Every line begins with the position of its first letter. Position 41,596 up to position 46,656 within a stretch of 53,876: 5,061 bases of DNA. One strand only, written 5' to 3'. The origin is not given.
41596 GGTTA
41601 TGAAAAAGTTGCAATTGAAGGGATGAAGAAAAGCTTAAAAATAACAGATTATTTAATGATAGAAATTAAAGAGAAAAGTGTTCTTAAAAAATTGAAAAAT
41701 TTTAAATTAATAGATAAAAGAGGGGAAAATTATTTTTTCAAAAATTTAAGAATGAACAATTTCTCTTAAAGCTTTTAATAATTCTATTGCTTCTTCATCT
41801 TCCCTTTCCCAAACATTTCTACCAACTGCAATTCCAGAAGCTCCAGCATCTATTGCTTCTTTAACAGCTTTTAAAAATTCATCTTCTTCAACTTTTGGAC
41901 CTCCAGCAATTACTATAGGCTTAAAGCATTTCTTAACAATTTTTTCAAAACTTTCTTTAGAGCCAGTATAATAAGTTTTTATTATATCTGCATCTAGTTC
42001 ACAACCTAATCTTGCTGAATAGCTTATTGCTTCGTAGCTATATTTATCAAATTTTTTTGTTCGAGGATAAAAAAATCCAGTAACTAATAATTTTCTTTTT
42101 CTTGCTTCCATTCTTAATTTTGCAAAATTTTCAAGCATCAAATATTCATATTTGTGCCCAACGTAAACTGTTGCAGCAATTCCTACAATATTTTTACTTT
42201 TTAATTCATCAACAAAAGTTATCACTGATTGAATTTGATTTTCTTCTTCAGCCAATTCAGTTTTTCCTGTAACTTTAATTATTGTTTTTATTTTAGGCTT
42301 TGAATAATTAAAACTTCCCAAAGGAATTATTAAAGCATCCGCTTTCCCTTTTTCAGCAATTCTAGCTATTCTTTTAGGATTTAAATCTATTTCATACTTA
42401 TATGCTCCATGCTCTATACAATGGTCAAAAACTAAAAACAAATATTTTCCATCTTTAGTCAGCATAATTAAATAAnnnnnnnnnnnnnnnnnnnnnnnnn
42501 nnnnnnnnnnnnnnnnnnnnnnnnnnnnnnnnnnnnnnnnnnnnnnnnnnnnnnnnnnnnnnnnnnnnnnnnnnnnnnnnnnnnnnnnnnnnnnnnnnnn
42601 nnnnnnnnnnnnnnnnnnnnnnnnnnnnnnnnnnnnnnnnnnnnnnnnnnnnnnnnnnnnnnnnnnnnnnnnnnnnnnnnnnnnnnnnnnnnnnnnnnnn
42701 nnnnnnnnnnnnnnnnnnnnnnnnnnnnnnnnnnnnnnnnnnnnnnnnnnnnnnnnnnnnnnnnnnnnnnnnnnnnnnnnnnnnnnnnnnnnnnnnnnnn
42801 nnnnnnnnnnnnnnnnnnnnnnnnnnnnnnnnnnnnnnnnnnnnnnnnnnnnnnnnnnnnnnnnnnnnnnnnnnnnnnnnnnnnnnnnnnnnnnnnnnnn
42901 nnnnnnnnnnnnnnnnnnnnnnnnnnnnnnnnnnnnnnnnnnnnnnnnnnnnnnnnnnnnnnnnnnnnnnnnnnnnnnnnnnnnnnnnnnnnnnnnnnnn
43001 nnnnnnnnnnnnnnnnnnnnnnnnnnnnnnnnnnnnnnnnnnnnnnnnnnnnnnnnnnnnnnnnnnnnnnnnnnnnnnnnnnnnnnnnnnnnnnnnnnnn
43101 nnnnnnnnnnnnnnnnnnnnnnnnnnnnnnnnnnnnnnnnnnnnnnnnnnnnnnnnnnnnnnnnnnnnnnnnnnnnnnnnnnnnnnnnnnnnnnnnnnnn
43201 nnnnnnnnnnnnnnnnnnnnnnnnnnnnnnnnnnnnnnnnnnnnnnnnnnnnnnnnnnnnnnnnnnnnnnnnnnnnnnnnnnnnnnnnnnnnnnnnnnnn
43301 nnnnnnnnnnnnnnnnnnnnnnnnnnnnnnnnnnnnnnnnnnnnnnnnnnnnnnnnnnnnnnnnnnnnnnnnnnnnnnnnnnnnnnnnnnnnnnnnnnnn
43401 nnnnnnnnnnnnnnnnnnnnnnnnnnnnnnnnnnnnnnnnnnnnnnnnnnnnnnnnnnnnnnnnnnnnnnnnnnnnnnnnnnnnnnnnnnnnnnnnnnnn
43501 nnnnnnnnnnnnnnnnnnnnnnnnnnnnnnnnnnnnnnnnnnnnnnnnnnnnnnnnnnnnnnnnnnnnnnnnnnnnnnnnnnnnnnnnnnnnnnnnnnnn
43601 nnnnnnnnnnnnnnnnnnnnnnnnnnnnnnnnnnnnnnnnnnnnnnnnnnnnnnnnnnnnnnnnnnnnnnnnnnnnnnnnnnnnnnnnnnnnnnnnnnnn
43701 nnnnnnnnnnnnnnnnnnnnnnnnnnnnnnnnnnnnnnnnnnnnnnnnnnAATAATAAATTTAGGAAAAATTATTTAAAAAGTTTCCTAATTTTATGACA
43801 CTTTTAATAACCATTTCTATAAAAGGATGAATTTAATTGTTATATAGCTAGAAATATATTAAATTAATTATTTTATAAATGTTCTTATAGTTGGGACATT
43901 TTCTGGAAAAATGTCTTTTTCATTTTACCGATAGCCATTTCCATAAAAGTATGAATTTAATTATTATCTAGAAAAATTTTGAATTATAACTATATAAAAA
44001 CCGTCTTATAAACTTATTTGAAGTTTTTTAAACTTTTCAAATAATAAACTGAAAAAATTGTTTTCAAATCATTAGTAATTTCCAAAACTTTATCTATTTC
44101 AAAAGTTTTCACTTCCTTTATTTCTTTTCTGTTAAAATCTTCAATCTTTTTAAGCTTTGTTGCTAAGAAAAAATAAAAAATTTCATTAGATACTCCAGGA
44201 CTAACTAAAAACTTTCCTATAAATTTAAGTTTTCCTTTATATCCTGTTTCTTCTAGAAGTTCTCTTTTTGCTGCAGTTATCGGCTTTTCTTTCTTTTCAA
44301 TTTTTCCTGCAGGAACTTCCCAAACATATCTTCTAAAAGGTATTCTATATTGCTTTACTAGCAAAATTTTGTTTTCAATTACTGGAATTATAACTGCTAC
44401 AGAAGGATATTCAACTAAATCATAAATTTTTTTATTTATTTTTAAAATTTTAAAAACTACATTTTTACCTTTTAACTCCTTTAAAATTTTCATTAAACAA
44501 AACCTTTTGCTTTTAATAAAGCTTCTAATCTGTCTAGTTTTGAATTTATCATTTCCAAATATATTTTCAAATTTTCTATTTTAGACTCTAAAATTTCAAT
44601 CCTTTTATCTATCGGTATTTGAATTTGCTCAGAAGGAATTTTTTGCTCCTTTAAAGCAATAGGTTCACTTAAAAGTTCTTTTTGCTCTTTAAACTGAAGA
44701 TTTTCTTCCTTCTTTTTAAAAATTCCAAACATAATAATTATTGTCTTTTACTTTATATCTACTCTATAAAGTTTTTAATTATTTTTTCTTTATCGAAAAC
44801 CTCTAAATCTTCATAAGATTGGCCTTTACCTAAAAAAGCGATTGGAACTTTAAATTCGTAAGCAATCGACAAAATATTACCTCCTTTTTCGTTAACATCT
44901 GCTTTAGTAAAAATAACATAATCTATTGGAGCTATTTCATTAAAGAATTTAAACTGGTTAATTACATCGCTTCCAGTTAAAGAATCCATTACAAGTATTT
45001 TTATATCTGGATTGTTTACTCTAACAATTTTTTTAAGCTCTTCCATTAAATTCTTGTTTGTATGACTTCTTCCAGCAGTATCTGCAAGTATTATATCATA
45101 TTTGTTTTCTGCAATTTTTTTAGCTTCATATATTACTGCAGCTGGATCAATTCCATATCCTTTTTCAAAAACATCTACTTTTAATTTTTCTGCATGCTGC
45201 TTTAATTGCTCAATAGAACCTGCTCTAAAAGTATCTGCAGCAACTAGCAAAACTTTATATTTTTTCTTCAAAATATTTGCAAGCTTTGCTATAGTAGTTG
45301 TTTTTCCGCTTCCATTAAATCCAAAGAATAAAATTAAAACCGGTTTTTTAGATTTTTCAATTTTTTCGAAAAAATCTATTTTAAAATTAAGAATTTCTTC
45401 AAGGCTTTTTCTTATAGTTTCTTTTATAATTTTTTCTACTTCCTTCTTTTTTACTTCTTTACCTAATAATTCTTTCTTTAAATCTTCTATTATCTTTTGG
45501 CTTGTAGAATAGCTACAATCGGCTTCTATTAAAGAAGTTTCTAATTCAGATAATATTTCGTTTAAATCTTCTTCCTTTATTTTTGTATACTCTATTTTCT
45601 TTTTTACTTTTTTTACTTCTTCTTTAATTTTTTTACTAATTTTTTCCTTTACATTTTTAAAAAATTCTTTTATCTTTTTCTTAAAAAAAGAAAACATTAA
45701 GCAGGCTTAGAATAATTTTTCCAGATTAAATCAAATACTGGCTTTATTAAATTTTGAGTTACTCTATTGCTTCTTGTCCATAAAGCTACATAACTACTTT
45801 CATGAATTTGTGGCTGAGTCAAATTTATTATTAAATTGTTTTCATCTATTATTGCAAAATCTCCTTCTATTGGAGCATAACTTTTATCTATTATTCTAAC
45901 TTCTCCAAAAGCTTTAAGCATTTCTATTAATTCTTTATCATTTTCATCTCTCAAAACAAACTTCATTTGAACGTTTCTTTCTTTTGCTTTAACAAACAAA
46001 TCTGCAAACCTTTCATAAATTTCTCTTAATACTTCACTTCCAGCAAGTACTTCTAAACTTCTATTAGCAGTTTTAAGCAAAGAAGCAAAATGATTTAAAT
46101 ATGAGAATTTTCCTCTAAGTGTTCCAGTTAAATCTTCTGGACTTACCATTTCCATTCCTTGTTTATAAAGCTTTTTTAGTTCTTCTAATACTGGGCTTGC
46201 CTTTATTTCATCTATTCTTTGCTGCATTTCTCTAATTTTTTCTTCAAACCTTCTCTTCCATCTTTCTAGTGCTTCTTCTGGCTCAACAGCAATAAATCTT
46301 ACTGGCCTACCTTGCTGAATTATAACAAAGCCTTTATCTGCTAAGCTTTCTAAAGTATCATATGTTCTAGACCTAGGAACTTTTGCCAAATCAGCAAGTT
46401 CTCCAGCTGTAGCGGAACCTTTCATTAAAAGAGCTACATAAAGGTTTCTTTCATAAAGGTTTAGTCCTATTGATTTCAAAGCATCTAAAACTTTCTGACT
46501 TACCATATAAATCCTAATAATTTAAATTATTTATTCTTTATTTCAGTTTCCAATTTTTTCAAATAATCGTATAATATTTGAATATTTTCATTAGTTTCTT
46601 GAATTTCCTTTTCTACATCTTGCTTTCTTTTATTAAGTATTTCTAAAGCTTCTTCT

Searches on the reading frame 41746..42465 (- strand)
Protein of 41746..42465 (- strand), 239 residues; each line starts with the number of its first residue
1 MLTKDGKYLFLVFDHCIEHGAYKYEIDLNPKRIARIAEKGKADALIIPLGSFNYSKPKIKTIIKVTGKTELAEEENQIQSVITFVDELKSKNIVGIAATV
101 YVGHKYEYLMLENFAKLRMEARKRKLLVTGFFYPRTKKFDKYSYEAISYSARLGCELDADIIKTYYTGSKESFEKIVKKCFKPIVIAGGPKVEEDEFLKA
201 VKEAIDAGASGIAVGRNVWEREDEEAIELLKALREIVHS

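Call 9: search_protein_families(library=pfam, max_evalue=0.001, proteins=[window:41746-42465:-])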
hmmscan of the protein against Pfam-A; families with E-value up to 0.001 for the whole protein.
window:41746-42465:- (239 aa): 1 family
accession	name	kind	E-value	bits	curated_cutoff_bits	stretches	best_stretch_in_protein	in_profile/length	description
PF01791.15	DeoC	-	1.5e-28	100.5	23.8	1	11-220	4-228/229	DeoC/LacD family aldolase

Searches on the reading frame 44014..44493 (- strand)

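Call 10: search_protein_families(library=pfam, max_evalue=0.01, proteins=[window:44014-44493:-])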
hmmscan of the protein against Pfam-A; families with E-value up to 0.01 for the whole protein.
window:44014-44493:- (159 aa): 1 family
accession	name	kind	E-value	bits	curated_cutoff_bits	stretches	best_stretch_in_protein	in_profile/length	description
PF00293.34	NUDIX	-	4.3e-19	69.3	21.1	1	32-137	4-119/134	NUDIX domain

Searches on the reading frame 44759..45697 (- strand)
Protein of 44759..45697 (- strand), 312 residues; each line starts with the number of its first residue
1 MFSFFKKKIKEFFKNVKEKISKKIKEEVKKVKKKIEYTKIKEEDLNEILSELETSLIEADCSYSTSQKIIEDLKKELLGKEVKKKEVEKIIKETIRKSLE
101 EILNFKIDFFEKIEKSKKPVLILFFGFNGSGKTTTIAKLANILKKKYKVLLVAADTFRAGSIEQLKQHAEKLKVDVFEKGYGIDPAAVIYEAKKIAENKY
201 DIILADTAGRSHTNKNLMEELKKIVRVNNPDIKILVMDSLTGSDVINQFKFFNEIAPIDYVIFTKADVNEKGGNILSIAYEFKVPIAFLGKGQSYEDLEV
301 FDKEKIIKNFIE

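Call 9: search_protein_families(library=pfam, max_evalue=0.001, proteins=[window:44759-45697:-])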
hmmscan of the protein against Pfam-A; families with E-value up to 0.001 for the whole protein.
window:44759-45697:- (312 aa): 9 families
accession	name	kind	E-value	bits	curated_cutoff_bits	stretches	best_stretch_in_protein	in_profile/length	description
PF00448.28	SRP54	-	3.8e-69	232.7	22.7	1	120-310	2-194/196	SRP54-type protein, GTPase domain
PF02881.24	SRP54_N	-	3.8e-11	43.5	22.4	1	31-94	8-74/75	SRP54-type protein, helical bundle domain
PF06414.18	Zeta_toxin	-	5e-07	29.8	22.3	1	114-223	11-119/199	Zeta toxin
PF02492.25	cobW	-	1.8e-05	24.8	20.7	1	122-271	3-158/180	CobW/HypB/UreG, nucleotide-binding domain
PF13401.12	AAA_22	-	5.6e-05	23.9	27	0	121-226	7-109/130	AAA domain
PF01656.29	CbiA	-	0.00014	22.3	25.4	1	129-220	9-54/125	CobQ/CobB/MinD/ParA nucleotide binding domain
PF13671.12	AAA_33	-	0.00045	21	27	0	121-171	1-47/143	AAA domain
PF04989.18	RMNT_CmcI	-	0.0008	19.6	23.2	0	115-239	29-148/206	Rhamnosyl O-methyltransferase/CmcI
PF13245.12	AAA_19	-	0.00095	19.8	25.1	0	118-208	11-99/134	AAA domain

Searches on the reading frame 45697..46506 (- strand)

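Call 9: search_protein_families(library=pfam, max_evalue=0.001, proteins=[window:45697-46506:-])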
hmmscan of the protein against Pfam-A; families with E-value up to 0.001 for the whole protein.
window:45697-46506:- (269 aa): 3 families
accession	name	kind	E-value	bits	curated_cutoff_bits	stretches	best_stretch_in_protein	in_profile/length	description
PF01978.25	TrmB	-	2.1e-20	72.8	25.6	1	10-77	1-68/68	Sugar-specific transcriptional regulator TrmB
PF11495.14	Regulator_TrmB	-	1.7e-06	27.9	22.2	1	131-264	6-131/233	Archaeal transcriptional regulator TrmB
PF24033.1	DUF7342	-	0.00053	20.4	31.6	0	22-102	8-97/150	Family of unknown function (DUF7342)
